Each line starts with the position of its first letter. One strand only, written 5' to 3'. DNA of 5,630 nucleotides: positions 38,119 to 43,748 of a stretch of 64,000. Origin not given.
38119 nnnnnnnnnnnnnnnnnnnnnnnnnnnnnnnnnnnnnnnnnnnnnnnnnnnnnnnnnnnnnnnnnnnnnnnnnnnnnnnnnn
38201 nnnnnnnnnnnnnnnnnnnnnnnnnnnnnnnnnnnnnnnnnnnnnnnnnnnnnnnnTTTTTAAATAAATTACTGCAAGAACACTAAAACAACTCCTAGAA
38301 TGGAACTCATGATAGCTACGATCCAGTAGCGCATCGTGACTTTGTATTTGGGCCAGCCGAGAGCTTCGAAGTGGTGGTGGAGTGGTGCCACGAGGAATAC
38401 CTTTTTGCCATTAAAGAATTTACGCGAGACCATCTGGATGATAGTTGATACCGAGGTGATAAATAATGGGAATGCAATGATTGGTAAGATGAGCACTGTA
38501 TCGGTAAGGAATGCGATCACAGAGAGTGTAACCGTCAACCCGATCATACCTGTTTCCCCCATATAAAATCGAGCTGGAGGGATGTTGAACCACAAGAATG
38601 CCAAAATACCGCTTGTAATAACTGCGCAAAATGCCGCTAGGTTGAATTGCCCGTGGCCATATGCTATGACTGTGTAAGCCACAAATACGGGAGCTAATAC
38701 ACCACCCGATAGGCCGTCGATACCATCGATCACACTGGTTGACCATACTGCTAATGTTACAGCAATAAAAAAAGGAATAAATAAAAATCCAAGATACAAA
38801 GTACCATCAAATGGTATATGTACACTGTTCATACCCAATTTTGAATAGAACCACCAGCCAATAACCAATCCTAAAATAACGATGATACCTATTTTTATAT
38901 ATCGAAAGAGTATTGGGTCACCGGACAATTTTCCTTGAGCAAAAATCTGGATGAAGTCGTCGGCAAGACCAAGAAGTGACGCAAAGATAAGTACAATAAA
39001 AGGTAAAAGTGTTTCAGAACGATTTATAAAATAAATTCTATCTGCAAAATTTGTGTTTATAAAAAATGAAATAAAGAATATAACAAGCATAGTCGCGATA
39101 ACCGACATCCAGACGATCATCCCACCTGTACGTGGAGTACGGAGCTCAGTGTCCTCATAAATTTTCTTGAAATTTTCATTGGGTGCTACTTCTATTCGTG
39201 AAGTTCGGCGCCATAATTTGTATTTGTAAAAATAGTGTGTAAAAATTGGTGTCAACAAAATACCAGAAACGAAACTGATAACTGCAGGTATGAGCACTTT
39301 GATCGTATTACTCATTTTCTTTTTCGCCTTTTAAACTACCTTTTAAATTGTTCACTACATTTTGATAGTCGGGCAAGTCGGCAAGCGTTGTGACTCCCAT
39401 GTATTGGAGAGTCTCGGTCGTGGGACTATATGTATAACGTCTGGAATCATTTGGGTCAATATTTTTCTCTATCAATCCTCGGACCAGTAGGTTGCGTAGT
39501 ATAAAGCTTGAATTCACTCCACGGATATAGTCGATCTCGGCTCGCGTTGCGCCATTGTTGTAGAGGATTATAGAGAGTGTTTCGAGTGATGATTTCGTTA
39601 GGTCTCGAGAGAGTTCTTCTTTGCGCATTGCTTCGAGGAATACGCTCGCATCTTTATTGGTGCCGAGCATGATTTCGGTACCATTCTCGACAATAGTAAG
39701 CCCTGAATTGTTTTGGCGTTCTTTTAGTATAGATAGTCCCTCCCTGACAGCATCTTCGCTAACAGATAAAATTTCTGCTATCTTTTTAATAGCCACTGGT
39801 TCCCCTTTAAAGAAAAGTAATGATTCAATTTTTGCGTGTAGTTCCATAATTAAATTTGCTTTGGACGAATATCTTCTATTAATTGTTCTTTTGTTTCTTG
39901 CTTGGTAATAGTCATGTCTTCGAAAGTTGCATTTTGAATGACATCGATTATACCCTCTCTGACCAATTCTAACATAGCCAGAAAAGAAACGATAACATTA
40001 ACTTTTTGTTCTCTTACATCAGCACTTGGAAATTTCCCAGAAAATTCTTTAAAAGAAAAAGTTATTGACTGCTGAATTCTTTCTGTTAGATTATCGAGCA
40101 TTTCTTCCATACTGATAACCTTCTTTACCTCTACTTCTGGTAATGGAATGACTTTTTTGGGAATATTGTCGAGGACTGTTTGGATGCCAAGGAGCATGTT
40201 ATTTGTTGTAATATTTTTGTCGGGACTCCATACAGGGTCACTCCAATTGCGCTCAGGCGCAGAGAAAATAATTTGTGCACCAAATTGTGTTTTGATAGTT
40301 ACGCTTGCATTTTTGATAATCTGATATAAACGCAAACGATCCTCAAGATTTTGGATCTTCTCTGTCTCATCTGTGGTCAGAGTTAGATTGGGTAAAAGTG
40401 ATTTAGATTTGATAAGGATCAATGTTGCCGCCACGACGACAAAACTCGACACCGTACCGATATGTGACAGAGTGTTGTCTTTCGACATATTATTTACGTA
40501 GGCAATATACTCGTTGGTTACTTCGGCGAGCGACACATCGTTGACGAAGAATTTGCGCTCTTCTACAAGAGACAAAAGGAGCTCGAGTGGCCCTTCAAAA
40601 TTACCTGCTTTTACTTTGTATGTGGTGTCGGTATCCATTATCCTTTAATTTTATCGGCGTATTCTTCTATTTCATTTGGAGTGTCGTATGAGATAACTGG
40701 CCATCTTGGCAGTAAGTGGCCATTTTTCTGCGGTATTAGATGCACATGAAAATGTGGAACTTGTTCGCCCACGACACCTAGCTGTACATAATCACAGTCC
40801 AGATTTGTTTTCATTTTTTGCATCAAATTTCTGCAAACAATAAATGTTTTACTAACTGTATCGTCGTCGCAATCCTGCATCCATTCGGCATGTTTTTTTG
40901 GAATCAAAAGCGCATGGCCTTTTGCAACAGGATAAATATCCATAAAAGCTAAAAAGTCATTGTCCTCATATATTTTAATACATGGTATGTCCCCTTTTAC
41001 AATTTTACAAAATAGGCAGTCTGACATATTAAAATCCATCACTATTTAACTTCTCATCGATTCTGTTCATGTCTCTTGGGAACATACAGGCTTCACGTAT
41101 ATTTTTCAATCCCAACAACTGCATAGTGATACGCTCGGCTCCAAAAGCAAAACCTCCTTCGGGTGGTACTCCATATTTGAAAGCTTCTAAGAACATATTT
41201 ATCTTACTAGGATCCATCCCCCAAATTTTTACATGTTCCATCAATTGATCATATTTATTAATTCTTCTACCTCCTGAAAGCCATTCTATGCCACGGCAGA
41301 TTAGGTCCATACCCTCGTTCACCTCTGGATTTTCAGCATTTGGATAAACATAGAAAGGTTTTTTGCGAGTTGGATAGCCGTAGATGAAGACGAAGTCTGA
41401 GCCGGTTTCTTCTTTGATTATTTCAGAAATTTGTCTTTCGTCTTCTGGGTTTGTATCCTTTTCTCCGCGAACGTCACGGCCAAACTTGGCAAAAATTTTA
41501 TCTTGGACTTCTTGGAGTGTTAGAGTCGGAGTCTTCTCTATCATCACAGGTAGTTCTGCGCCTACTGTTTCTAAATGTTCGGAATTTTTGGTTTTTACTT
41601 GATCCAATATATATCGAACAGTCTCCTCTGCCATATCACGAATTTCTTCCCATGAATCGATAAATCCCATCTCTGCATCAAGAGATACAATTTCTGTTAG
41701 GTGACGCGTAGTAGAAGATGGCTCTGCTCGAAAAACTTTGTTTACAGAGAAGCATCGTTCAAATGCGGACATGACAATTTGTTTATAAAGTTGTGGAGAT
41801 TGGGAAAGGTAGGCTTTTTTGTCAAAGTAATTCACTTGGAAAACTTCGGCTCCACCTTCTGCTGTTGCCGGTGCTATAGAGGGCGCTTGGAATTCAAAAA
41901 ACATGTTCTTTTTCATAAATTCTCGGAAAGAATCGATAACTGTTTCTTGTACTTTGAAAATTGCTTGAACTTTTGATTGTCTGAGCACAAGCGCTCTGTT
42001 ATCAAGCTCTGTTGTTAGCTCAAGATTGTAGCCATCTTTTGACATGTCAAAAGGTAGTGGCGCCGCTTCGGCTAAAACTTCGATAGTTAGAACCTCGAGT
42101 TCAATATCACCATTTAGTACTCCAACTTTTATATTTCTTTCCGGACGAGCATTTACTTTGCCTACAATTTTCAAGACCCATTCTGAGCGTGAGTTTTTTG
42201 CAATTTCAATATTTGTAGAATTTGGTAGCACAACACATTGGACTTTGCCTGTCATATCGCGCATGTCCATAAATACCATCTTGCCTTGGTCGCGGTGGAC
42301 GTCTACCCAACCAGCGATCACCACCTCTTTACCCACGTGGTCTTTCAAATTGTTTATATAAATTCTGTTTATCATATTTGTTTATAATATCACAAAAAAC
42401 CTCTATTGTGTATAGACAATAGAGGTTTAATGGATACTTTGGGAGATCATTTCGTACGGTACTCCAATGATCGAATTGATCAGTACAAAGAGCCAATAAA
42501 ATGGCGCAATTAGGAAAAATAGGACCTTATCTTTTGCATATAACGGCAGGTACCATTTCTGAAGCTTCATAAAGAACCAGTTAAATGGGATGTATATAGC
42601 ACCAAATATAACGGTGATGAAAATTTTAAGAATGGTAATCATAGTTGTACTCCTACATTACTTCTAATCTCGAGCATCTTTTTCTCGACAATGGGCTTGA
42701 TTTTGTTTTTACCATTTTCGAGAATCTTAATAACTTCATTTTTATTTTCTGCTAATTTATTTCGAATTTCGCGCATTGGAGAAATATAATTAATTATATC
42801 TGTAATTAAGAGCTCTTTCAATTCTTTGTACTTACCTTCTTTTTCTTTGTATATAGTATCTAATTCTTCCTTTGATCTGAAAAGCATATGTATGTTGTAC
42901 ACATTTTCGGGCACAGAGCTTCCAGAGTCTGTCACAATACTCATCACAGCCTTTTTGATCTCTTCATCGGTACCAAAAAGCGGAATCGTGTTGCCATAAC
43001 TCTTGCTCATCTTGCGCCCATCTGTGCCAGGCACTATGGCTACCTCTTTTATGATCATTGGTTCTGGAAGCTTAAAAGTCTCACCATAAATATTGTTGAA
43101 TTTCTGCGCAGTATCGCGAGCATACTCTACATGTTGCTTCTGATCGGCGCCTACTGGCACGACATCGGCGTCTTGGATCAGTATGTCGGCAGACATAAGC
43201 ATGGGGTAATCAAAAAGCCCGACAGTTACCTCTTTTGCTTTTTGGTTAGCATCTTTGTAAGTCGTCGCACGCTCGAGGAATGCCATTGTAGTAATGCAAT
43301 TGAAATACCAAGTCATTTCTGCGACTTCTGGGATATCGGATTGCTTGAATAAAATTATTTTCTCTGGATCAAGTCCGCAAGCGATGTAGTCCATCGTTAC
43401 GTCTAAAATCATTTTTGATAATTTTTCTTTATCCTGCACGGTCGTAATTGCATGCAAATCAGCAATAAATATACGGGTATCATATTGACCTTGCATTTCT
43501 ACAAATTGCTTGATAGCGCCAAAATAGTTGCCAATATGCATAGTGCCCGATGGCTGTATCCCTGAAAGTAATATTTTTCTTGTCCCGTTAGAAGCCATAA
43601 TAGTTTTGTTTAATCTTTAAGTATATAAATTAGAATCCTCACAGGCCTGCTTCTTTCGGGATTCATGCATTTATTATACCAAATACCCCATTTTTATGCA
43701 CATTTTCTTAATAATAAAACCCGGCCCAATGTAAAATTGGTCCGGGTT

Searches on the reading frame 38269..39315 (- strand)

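Call 82: search_protein_families(library=pfam, proteins=[window:38269-39315:-], max_evalue=0.00001)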
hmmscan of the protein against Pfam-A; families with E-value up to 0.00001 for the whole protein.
window:38269-39315:- (348 aa): 1 family
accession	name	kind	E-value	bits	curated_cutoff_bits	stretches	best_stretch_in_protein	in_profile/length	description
PF00953.26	Glycos_transf_4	-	9.8e-18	65.1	27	1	106-269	5-157/160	Glycosyl transferase family 4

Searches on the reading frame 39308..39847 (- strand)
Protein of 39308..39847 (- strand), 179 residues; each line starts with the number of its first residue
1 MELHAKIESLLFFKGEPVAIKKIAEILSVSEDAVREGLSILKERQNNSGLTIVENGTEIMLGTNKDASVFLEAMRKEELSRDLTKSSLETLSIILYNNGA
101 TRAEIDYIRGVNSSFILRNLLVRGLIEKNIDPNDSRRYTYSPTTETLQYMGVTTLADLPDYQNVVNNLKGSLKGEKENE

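Call 82: search_protein_families(library=pfam, proteins=[window:39308-39847:-], max_evalue=0.00001)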
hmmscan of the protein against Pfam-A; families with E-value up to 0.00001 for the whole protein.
window:39308-39847:- (179 aa): 1 family
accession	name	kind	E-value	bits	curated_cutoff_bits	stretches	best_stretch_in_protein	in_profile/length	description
PF04079.22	SMC_ScpB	-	1.4e-35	122.7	27.4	1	5-160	1-159/160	Segregation and condensation complex subunit ScpB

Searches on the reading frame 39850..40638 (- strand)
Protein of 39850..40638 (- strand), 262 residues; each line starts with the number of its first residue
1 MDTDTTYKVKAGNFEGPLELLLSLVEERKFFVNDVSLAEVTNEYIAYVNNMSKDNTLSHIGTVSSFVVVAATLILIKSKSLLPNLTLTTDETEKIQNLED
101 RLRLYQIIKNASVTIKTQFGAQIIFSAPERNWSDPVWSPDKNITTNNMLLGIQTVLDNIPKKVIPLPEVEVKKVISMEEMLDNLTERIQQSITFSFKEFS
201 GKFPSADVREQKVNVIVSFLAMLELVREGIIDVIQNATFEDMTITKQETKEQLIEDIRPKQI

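Call 82: search_protein_families(library=pfam, proteins=[window:39850-40638:-], max_evalue=0.00001)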
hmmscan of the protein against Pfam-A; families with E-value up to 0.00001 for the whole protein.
window:39850-40638:- (262 aa): 1 family
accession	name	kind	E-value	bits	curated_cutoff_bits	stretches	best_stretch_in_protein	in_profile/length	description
PF02616.19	SMC_ScpA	-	2.8e-16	60.6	24.6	1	24-102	1-76/232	Segregation and condensation protein ScpA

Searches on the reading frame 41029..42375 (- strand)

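Call 64: search_protein_families(library=pfam, proteins=[window:41029-42375:-], max_evalue=0.00001)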
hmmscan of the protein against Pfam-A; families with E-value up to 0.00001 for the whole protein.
window:41029-42375:- (448 aa): 2 families
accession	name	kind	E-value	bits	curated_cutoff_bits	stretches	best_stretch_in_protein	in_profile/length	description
PF00152.25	tRNA-synt_2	-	2.8e-77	260.3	25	1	121-435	3-307/308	tRNA synthetases class II (D, K and N)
PF01336.31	tRNA_anti-codon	-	6.6e-15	55.3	27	1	18-101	1-75/75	OB-fold nucleic acid binding domain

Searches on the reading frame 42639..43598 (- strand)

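Call 82: search_protein_families(library=pfam, proteins=[window:42639-43598:-], max_evalue=0.00001)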
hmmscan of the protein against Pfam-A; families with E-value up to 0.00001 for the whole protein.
window:42639-43598:- (319 aa): 1 family
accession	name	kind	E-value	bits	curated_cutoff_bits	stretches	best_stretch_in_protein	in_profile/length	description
PF00579.31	tRNA-synt_1b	-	2.4e-63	214.6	21.1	1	8-265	6-267/292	tRNA synthetases class I (W and Y)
